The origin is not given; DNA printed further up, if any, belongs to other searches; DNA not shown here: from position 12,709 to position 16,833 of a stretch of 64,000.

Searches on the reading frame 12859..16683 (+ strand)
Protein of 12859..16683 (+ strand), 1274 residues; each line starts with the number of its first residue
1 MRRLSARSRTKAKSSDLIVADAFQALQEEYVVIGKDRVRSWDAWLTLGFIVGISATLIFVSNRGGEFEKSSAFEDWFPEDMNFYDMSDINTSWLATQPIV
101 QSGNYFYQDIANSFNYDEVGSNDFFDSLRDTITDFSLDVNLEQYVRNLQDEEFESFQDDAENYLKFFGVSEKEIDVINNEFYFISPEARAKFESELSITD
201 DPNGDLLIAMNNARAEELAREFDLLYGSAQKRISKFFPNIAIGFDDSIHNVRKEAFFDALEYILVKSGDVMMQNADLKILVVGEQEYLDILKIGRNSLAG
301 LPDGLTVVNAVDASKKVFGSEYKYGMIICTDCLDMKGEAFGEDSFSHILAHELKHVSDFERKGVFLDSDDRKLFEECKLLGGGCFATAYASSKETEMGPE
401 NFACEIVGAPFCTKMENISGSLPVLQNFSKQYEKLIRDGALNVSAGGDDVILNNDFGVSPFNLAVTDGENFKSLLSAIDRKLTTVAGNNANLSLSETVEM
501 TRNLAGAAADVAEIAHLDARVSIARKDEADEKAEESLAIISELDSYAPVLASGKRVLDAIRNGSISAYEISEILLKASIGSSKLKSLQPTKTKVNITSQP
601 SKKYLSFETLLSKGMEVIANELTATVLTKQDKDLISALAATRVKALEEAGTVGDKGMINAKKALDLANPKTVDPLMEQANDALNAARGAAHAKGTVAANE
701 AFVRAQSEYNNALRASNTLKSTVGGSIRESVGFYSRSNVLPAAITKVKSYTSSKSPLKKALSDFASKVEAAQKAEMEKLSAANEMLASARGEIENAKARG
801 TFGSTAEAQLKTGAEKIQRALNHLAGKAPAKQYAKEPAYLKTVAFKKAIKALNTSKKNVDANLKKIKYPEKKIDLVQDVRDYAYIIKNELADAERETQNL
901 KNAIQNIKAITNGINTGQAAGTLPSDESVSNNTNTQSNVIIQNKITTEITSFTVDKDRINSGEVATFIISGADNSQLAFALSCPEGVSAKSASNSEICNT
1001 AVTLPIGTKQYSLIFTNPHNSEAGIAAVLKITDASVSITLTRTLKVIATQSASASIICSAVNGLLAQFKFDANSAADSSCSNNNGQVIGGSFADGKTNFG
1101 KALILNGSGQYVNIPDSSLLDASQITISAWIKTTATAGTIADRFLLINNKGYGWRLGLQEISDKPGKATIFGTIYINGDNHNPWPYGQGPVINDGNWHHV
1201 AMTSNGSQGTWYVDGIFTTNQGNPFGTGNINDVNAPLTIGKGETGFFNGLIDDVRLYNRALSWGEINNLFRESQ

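Call 77: search_protein_families(library=pfam, proteins=[window:12859-16683:+], max_evalue=0.0001)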
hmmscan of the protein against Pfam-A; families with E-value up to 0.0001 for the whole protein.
window:12859-16683:+ (1274 aa): 1 family
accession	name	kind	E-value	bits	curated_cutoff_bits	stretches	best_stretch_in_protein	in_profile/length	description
PF13385.13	Laminin_G_3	-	1.7e-25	90.3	27.6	1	1106-1267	1-151/151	Concanavalin A-like lectin/glucanases superfamily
